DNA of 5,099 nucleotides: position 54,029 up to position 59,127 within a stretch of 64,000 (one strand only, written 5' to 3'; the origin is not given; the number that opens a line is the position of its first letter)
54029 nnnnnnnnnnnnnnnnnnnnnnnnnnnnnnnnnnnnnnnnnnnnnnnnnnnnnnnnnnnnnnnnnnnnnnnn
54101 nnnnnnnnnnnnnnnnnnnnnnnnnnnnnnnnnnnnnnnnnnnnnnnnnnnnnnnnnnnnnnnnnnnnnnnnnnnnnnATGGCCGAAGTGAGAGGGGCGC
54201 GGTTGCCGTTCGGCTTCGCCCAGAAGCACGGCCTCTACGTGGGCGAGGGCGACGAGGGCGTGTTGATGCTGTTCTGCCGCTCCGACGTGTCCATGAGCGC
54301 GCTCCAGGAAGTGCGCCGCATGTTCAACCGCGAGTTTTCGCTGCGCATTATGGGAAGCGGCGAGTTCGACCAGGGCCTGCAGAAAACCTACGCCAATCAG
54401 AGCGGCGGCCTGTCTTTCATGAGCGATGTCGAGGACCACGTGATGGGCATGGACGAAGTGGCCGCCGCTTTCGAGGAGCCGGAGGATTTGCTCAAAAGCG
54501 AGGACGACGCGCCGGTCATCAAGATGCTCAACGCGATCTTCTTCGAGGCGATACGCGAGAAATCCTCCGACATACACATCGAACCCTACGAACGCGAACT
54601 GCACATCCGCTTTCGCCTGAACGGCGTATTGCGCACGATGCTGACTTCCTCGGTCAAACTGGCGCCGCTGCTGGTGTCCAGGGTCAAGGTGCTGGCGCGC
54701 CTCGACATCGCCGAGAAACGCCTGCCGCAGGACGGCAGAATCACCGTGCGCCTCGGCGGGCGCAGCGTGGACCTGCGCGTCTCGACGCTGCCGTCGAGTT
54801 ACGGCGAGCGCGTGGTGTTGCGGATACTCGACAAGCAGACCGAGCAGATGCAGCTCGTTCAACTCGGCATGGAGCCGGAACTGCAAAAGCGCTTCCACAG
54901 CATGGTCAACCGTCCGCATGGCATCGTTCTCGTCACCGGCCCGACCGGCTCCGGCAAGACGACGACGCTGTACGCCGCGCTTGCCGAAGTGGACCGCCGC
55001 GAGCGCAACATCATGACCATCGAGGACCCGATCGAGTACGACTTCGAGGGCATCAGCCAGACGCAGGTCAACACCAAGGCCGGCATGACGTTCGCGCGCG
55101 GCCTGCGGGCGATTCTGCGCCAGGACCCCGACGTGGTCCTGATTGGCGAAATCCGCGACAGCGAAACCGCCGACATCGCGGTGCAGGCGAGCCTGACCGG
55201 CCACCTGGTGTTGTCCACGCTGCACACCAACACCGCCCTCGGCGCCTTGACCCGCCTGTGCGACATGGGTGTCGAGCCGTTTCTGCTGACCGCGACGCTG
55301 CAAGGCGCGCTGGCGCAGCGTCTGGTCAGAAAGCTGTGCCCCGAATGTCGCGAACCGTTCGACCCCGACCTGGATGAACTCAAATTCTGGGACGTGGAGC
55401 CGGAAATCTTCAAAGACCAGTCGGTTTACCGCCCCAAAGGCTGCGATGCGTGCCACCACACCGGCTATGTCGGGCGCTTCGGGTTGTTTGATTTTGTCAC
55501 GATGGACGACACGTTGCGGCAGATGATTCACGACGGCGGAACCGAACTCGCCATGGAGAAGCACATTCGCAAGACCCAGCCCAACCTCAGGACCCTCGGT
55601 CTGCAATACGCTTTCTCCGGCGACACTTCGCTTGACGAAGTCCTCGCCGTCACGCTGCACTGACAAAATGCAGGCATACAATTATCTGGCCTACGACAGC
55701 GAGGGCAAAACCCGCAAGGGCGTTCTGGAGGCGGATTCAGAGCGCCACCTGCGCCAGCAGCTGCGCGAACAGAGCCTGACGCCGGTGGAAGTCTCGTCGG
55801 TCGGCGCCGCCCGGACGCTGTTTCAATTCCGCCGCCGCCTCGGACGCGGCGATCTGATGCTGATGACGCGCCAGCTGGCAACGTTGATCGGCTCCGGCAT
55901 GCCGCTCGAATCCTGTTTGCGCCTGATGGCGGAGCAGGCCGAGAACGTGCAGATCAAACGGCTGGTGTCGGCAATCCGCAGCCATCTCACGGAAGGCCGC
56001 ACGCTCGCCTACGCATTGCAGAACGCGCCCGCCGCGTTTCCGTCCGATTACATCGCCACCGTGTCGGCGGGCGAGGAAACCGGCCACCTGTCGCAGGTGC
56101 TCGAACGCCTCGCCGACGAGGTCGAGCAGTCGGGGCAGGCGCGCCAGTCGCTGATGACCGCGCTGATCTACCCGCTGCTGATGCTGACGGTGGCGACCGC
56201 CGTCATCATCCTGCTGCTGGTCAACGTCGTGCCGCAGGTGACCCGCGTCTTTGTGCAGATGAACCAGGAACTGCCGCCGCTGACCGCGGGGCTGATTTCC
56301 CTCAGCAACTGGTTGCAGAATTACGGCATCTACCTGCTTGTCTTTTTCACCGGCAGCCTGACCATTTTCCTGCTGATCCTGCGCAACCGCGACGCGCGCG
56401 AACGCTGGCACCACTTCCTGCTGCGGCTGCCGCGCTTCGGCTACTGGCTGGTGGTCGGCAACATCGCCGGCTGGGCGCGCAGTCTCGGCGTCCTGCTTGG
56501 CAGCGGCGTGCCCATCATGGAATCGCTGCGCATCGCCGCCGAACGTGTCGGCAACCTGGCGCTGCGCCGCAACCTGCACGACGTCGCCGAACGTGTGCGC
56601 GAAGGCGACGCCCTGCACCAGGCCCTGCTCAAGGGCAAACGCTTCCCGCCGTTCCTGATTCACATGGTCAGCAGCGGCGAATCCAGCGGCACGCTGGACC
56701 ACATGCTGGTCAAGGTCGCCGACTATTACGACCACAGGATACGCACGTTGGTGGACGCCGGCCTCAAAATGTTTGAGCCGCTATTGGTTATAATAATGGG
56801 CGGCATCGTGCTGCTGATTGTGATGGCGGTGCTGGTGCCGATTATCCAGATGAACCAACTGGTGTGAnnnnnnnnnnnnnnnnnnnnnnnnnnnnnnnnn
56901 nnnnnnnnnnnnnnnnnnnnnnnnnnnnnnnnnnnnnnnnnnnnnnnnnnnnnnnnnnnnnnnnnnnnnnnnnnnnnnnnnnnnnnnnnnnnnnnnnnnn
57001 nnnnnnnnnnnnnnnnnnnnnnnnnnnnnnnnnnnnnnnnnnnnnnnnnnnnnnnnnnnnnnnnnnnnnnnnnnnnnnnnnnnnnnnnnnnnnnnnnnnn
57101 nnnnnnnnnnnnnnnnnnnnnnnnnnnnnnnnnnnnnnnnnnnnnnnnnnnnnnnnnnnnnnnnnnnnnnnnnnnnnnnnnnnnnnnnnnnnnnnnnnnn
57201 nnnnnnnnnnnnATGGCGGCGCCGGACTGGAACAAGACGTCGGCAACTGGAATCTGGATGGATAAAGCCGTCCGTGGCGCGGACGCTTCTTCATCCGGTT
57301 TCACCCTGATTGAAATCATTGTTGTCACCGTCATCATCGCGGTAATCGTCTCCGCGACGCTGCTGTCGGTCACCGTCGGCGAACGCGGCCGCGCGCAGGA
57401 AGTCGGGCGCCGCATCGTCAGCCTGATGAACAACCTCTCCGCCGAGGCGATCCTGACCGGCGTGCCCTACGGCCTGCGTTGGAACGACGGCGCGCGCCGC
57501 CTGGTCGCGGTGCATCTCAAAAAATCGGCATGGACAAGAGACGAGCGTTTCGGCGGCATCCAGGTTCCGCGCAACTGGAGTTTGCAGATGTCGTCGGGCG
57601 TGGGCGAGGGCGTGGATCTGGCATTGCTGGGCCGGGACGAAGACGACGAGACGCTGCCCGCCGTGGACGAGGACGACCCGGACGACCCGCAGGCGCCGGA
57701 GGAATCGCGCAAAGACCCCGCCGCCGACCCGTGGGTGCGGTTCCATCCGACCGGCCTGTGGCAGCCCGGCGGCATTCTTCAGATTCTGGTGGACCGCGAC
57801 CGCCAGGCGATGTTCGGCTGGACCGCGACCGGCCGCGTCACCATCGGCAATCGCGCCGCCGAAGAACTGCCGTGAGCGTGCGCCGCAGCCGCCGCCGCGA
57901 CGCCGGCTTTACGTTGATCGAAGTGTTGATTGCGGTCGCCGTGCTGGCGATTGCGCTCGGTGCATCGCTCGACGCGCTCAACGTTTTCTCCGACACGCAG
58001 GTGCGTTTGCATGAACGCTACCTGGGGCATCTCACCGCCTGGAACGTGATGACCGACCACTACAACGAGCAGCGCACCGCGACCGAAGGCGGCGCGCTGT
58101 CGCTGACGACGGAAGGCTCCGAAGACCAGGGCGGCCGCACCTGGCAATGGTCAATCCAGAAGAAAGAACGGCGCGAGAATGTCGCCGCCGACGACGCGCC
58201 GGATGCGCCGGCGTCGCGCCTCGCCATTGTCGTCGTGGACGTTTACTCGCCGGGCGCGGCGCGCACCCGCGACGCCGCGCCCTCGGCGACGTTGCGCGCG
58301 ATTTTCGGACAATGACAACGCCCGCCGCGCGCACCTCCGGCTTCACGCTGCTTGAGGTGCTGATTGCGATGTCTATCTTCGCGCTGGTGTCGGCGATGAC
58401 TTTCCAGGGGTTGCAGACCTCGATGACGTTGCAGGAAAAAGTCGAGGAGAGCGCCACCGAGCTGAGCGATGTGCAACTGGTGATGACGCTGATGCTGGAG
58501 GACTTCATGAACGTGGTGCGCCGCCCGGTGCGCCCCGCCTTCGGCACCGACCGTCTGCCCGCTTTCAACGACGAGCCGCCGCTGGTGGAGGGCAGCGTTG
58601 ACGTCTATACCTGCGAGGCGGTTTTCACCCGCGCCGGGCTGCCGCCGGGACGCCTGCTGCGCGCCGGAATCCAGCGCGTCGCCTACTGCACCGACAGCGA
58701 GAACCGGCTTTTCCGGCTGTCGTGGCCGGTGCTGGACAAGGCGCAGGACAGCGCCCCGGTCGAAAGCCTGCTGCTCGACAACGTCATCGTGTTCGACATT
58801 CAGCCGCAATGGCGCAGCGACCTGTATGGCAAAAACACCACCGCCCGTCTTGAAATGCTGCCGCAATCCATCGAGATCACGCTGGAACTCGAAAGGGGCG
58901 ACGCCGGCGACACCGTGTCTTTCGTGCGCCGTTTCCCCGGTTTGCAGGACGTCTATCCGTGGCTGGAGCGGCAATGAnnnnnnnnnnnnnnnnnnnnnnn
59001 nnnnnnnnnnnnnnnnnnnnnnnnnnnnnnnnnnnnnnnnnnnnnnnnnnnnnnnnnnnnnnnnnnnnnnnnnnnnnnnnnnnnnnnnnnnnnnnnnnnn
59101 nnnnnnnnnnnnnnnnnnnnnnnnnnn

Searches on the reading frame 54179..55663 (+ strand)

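Call 20: search_protein_families(library=pfam, proteins=[window:54179-55663:+], max_evalue=0.0001)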
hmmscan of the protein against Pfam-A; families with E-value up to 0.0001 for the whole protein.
window:54179-55663:+ (494 aa): 4 families
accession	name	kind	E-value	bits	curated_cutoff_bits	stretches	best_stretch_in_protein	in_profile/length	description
PF00437.27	T2SSE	-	1.9e-149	497.8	24.9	1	107-489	2-369/370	Type II/IV secretion system protein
PF22341.1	GSPE_N1E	-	1.2e-18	67.4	27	1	8-71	1-64/64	GSPII protein E, N1E domain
PF25199.1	nSTAND_NTPase5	-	8.7e-06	26.1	34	1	228-292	21-87/145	Novel STAND NTPase 5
PF13191.12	AAA_16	-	9.1e-05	23.5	32.6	0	243-295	19-64/167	AAA ATPase domain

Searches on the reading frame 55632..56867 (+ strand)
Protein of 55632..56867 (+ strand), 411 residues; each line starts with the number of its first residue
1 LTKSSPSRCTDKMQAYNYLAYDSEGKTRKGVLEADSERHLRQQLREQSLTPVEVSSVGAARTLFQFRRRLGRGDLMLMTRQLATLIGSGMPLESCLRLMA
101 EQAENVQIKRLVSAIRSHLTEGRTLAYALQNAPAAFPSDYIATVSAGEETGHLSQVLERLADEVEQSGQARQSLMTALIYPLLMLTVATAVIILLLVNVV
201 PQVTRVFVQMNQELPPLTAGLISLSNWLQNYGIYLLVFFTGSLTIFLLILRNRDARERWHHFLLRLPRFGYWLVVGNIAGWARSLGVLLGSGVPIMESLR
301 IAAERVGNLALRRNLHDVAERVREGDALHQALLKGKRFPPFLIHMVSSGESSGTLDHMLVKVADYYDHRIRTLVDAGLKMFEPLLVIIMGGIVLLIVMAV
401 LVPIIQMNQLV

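Call 20: search_protein_families(library=pfam, proteins=[window:55632-56867:+], max_evalue=0.0001)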
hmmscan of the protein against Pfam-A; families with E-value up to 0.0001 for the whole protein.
window:55632-56867:+ (411 aa): 1 family
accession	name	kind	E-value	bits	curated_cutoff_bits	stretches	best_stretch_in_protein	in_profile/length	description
PF00482.28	T2SSF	-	3.3e-62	208.5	25.2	2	281-403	1-125/125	Type II secretion system (T2SS), protein F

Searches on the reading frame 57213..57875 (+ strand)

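Call 20: search_protein_families(library=pfam, proteins=[window:57213-57875:+], max_evalue=0.0001)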
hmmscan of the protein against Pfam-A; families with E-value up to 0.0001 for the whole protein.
window:57213-57875:+ (220 aa): 1 family
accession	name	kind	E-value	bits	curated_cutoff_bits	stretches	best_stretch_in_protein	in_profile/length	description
PF07963.17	N_methyl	-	3.7e-06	26.7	21.2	1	26-49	3-26/27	Prokaryotic N-terminal methylation motif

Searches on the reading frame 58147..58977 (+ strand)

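Call 20: search_protein_families(library=pfam, proteins=[window:58147-58977:+], max_evalue=0.0001)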
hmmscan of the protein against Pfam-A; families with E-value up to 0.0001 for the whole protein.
window:58147-58977:+ (276 aa): 2 families
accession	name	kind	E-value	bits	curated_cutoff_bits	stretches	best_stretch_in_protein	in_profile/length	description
PF11612.13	T2SSJ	-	4.7e-17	63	28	1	117-252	2-134/140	Type II secretion system (T2SS), protein J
PF07963.17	N_methyl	-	3.1e-07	30.1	21.2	1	62-85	3-26/27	Prokaryotic N-terminal methylation motif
